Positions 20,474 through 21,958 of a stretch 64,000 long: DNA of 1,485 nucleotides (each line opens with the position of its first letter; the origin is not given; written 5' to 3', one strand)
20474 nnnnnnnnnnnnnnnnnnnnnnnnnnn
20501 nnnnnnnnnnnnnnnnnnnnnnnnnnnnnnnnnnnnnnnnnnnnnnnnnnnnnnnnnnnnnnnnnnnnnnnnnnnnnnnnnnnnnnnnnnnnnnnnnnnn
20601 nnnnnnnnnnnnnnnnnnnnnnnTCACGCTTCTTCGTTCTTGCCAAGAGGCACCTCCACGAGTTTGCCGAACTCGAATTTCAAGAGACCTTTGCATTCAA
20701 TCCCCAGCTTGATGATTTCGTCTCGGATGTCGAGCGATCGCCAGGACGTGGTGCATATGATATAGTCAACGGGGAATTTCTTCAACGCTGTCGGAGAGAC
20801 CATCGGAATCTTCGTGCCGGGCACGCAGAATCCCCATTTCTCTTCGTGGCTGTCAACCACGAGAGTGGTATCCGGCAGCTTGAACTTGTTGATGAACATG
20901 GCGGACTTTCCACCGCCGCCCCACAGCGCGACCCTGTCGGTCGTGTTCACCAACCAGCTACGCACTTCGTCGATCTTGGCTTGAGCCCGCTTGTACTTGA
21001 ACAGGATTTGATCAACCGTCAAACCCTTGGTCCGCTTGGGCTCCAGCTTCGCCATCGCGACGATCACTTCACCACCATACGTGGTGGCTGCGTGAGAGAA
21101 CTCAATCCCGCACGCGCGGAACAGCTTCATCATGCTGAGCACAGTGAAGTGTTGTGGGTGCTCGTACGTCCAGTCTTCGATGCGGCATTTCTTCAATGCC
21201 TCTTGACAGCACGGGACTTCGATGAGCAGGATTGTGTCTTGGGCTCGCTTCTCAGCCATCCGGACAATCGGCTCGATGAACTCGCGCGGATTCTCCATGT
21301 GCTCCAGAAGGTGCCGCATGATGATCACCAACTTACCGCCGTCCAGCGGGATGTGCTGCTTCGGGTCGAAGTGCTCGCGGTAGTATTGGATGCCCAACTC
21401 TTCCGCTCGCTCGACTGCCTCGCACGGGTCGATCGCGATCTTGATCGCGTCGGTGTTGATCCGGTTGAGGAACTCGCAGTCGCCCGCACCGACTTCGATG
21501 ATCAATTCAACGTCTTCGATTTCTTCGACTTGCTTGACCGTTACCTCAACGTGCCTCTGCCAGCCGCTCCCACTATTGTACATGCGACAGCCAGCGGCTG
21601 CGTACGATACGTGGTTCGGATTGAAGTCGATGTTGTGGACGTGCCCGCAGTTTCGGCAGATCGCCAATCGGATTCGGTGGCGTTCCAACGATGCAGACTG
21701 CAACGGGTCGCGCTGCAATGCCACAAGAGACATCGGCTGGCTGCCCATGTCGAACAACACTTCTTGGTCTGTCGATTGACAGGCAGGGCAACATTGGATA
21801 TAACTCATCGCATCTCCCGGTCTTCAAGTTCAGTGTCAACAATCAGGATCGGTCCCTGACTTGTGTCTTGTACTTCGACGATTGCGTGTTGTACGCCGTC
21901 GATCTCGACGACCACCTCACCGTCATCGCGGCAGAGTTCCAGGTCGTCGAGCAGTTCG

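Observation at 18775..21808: Adjacent OGT-like GT41 glycosyltransferase and TcaB9-like C-methyltransferase in a phage early operon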

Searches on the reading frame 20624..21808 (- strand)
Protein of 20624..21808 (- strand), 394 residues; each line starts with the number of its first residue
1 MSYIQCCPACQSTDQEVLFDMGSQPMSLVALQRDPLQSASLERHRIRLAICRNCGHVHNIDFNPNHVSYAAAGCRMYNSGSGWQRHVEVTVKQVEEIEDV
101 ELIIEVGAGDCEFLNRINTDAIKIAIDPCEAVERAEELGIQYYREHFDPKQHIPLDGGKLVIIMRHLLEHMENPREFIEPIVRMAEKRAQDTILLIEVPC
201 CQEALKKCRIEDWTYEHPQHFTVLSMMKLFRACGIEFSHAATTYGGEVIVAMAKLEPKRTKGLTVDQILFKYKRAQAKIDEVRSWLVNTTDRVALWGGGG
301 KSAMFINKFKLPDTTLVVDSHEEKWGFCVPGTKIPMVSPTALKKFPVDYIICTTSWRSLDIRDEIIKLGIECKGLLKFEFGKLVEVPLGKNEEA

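Call 3: search_protein_families(library=pfam, proteins=[window:20624-21808:-], max_evalue=0.1)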
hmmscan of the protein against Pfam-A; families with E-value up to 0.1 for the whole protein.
window:20624-21808:- (394 aa): 6 families
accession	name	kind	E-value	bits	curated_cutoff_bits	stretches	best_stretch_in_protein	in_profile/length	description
PF13489.12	Methyltransf_23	-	1.2e-07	32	27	1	97-226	20-144/164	Methyltransferase domain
PF08484.17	Methyltransf_14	-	8.5e-07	29.3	23.5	1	287-356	65-135/160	C-methyltransferase C-terminal domain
PF08421.16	Methyltransf_13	-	4.8e-06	27.1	31.3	1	7-66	1-59/62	Putative zinc binding domain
PF08242.18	Methyltransf_12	-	0.0093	17.1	30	1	104-184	1-91/98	Methyltransferase domain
PF07282.18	Cas12f1-like_TNB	-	0.057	14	26.3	0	5-63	29-55/60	Cas12f1-like, TNB domain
PF08241.18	Methyltransf_11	-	0.071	14.2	21.2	0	105-186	2-88/95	Methyltransferase domain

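Call 4: search_protein_families(library=ncbifam, proteins=[window:20624-21808:-], max_evalue=0.1)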
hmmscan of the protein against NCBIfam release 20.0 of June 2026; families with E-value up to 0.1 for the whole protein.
window:20624-21808:- (394 aa): 1 family
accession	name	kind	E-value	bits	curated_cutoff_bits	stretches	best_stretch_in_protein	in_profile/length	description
NF011358.0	PRK14776.1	equivalog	0.092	12.6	285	0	62-106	47-91/170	lipoprotein signal peptidase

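Call 5: search_protein_families(library=phrogs, proteins=[window:20624-21808:-], max_evalue=0.01)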
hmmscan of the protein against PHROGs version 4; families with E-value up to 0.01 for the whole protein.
window:20624-21808:- (394 aa): 0 families

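Call 7: search_solved_structures(query=window:20624-21808:-, max_evalue=1, show_alignments=2)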
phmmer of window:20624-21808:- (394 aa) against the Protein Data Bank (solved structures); distinct sequences matched with E-value up to 1: 2.
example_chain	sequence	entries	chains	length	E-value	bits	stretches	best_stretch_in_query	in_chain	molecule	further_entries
4rv9_A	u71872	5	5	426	2.3e-13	52.8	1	5-356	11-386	D-mycarose 3-C-methyltransferase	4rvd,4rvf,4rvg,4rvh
1lfp_A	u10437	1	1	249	0.82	11.5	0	67-144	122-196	Hypothetical protein AQ_1575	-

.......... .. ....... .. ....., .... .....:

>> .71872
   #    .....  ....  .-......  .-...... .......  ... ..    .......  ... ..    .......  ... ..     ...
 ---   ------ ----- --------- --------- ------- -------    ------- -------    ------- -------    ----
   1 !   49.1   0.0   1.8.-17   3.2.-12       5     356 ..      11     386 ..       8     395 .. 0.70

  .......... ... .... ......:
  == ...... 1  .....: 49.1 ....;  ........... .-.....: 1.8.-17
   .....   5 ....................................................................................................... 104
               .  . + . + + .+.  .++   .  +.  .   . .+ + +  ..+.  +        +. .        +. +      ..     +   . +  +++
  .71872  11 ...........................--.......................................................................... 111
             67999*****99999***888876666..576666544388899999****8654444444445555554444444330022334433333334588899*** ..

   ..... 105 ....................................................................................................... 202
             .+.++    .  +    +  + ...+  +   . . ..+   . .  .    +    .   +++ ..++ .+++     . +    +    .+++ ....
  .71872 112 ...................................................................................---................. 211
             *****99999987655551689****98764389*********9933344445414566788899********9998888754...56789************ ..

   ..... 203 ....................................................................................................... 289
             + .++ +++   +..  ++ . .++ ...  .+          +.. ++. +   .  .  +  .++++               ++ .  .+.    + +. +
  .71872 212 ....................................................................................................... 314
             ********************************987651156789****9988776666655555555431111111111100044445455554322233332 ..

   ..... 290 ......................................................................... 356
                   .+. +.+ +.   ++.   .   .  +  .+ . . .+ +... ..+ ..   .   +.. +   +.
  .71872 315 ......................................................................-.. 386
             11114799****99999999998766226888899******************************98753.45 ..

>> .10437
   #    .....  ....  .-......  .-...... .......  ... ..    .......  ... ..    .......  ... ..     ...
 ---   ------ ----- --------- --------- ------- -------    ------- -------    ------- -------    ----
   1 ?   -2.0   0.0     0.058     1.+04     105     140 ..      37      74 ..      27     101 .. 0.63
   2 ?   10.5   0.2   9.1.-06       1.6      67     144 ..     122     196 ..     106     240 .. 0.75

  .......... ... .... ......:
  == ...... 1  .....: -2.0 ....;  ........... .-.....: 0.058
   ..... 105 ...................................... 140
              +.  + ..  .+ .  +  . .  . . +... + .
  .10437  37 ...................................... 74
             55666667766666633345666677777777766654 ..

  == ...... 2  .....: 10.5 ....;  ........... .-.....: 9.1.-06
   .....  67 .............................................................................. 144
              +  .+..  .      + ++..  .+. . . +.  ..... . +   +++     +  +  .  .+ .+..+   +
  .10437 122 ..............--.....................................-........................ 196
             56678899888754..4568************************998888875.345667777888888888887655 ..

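Call 32: search_dna_similar(query=window:20624-21808:-, collection=phages, mode=protein, max_evalue=0.001, max_rows=25)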
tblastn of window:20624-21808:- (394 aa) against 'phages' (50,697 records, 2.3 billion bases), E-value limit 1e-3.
Records with a match: 2; places in all: 2; records where one place covers at least 80% of the query: 0.
Best place of each record, by identity: <60% 2.
By first word of the organism name: uncultured 2.
By host as written in the record: - 2.
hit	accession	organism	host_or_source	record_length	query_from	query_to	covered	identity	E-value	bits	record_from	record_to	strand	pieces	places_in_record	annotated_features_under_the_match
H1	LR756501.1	uncultured phage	metagenomic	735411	123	351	58%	22.0%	7e-10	67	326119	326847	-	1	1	record has no annotation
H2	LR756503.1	uncultured phage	metagenomic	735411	123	351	58%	22.0%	7e-10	67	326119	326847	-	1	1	record has no annotation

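Call 34: find_homologous_proteins(query=window:20624-21808:-, max_evalue=0.00001)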
Query window:20624-21808:- (394 aa): 116 proteins with E <= 0.00001 among 3335 candidates.
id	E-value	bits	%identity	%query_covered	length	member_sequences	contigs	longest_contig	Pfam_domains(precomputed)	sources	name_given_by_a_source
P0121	4.5e-272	920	100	100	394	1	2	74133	PF13489.13,PF08421.17,PF22674.3,PF08484.18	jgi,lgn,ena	-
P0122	1.2e-176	605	67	98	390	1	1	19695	PF13489.13,PF08421.17,PF08484.18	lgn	-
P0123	1.3e-173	595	66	98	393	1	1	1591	PF13489.13,PF08421.17,PF22674.3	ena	-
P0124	6.8e-172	590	66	100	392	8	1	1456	PF13489.13,PF08421.17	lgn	-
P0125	1.5e-171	589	65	98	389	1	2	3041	PF13489.13,PF08484.18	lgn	-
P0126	2.2e-169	581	63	99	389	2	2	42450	PF13489.13,PF08421.17,PF08484.18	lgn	-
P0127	2.2e-157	542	59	98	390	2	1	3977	PF13489.13,PF08421.17,PF08484.18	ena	-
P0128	3.1e-152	525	58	99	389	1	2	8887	PF13489.13,PF08421.17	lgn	-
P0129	5.2e-151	521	58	98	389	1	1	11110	PF13489.13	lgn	-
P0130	4.3e-149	515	59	97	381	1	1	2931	PF13489.13,PF08484.18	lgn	-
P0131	6.2e-149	514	59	95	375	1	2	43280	PF13489.13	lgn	-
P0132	4.7e-144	498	56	99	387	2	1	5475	PF13489.13,PF08421.17,PF08484.18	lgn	-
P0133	4.6e-143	495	58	97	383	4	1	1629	PF13489.13,PF08484.18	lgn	-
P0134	8.3e-142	491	57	97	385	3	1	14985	PF13489.13,PF08484.18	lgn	-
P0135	1.9e-138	480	56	97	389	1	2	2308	PF13489.13,PF08421.17,PF08484.18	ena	-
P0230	4.6e-50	189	33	95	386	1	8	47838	PF13489.13,PF08484.18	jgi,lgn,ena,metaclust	metaclust:\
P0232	2.9e-47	179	33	96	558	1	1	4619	PF13489.13,PF08484.18,PF13844.13,PF08242.19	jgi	jgi:SAM-dependent methyltransferase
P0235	7.0e-36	142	29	98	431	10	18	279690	PF13489.13,PF08484.18,PF08242.19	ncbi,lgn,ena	-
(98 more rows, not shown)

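Call 36: find_encoding_contigs(protein=P0232, flank=10000, max_places=2)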
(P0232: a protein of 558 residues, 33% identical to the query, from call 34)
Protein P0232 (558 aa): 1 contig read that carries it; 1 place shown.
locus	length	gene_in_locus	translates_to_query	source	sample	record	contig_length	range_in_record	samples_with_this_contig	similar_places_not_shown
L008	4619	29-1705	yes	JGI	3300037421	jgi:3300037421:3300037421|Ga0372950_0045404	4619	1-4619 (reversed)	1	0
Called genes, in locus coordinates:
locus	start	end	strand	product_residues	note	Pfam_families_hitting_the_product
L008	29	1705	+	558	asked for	PF13844:Glyco_transf_41 (weak), PF13489:Methyltransf_23, PF08242:Methyltransf_12 (weak), PF08484:Methyltransf_14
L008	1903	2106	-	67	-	-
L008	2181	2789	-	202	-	-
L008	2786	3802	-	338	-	PF01118:Semialdhyde_dh, PF02774:Semialdhyde_dhC, PF22698:Semialdhyde_dhC_1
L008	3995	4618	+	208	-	?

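Call 37: find_encoding_contigs(protein=P0235, flank=10000, max_places=3)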
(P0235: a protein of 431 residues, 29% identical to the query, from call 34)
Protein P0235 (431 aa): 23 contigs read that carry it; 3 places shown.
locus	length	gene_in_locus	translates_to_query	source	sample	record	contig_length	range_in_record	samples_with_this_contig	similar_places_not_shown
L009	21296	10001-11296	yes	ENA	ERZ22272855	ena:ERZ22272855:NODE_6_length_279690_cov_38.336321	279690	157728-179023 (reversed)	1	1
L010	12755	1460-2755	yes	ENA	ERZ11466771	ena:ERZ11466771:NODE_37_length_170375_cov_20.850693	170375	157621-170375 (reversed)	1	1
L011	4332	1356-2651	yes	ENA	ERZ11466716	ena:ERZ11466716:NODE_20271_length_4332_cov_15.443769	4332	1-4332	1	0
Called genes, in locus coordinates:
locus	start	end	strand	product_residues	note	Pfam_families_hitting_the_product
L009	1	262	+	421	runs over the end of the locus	PF00275:EPSP_synthase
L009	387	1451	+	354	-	PF01116:F_bP_aldolase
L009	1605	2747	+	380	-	-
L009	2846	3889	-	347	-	PF00044:Gp_dh_N, PF02800:Gp_dh_C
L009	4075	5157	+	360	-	PF03739:LptF_LptG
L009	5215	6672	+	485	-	PF07690:MFS_1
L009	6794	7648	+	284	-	-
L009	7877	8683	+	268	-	-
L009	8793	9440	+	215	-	-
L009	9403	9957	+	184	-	PF01467:CTP_transf_like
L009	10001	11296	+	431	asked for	PF13489:Methyltransf_23, PF08242:Methyltransf_12 (weak), PF08484:Methyltransf_14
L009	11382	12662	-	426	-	PF07690:MFS_1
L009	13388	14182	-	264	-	PF20260:PUA_4, PF04452:Methyltrans_RNA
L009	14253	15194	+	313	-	PF00563:EAL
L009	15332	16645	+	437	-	PF00375:SDF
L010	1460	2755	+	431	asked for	PF13489:Methyltransf_23, PF08242:Methyltransf_12 (weak), PF08484:Methyltransf_14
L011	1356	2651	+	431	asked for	PF13489:Methyltransf_23, PF08242:Methyltransf_12 (weak), PF08484:Methyltransf_14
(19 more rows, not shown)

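Call 51: search_solved_structures(query=A2, max_evalue=0.01, show_alignments=3)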
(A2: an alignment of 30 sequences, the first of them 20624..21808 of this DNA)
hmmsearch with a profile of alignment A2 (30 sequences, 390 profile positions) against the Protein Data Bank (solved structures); distinct sequences matched with E-value up to 0.01: 16.
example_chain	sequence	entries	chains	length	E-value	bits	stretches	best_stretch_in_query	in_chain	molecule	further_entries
4rv9_A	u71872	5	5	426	1.1e-24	90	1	3-349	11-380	D-mycarose 3-C-methyltransferase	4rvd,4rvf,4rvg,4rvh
4e2x_A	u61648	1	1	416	2.5e-15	59.1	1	4-351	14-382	TcaB9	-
3ndi_A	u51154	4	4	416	3.7e-15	58.5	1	4-351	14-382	Methyltransferase | TcaB9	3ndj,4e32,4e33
4e31_A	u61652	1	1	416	6.2e-15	57.8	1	4-351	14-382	TcaB9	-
5t64_A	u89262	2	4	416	7.3e-15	57.6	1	4-352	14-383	Sugar 3-C-methyl transferase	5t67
4e2y_A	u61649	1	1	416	1.8e-14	56.3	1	4-351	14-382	TcaB9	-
4e2w_A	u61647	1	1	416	1.3e-13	53.4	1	4-351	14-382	TcaB9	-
4e2z_A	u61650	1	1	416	1.5e-13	53.2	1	4-351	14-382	TcaB9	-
5t6b_A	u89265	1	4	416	1.8e-13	53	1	4-352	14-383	Sugar 3-C-methyl transferase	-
4e30_A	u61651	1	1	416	5.8e-13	51.3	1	4-351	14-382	TcaB9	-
3dli_A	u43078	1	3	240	2.8e-08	35.9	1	89-264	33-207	methyltransferase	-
3cc8_A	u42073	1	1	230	1e-06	30.8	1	93-244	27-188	Putative methyltransferase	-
2p7h_A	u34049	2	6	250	1.5e-05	26.9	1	100-186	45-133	Hypothetical protein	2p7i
5dm2_A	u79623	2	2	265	0.0078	18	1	99-205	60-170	Methyltransferase domain family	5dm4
5dm1_A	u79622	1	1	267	0.008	17.9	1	99-205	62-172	Methyltransferase domain family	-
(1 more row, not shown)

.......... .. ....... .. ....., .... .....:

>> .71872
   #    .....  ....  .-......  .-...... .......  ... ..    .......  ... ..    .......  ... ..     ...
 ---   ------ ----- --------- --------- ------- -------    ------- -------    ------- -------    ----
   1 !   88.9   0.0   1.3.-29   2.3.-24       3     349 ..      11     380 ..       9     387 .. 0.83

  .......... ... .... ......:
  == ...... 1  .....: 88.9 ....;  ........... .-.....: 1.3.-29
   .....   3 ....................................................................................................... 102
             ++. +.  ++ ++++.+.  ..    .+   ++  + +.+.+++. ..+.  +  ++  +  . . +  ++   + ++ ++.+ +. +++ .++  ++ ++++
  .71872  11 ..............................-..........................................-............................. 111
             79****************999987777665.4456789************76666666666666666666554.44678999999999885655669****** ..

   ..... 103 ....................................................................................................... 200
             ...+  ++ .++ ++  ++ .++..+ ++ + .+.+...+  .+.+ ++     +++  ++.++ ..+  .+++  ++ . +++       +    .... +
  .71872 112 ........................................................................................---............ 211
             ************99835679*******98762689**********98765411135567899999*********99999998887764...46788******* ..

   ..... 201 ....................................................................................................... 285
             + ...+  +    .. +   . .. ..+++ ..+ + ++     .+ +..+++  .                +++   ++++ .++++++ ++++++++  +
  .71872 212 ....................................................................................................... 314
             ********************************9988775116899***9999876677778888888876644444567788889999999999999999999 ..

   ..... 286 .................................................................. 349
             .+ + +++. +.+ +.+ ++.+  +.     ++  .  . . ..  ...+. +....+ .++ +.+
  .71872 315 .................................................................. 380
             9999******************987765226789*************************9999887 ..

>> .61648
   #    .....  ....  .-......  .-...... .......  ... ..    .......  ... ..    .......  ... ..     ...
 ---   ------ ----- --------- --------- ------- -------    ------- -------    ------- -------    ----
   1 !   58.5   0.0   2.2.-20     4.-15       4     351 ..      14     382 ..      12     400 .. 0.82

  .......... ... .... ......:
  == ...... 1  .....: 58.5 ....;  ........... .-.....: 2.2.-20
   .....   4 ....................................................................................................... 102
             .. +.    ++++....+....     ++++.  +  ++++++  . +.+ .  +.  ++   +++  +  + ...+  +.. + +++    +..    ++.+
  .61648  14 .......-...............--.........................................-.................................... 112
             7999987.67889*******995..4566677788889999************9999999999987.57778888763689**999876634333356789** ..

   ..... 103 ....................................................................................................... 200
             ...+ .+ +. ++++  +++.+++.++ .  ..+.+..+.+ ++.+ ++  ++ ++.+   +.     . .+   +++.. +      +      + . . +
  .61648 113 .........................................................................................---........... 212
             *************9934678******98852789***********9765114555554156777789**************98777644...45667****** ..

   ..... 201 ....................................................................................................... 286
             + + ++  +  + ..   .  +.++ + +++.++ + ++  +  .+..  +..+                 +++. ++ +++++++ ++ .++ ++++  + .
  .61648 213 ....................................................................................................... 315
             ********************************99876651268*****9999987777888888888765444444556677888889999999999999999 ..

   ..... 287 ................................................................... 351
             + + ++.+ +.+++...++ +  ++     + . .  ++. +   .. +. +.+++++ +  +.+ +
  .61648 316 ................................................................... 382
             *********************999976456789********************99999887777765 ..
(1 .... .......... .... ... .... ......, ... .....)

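Call 57: predict_structure(alignment_id=A2)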
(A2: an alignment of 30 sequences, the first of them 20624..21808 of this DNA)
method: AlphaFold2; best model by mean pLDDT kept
length: 394 residues; sequences in the alignment: 30
mean_pLDDT: 92.2   pTM: 0.70
mean pLDDT of the five models: 92.2, 88.9, 86.9, 85.9, 82.9
residues with pLDDT >= 90: 330; 70-90: 42; 50-70: 16; < 50: 6
segments of 3 or more residues with pLDDT < 50: 391-394
pLDDT, mean of each block of 10 residues (from residue 1): 77 95 86 91 95 97 81 72 95 97 96 97 96 96 97 96 96 95 95 98 96 92 98 95 97 88 75 89 92 94 93 95 96 97 96 94 96 95 89 39
secondary structure, 60 per line:
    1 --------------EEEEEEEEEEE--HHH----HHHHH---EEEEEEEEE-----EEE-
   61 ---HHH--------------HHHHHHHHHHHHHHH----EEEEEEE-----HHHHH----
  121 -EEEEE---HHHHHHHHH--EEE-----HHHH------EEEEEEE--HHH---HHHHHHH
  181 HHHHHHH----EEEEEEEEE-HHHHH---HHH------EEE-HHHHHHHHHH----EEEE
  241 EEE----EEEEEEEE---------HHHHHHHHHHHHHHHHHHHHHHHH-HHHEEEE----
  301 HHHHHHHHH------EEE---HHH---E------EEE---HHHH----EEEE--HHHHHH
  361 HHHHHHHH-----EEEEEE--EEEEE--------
elements in order: E15-25 H35-39 E43-51 E57-59 H81-95 E100-106 H112-116 E122-126 H130-138 E141-143 H149-152 E159-165 H174-187 E192-200 H202-206 E219-221 H223-232 E237-243 E248-255 H265-288 E293-296 H301-309 E316-318 E335-337 H341-344 E349-352 H355-368 E374-379 E382-386
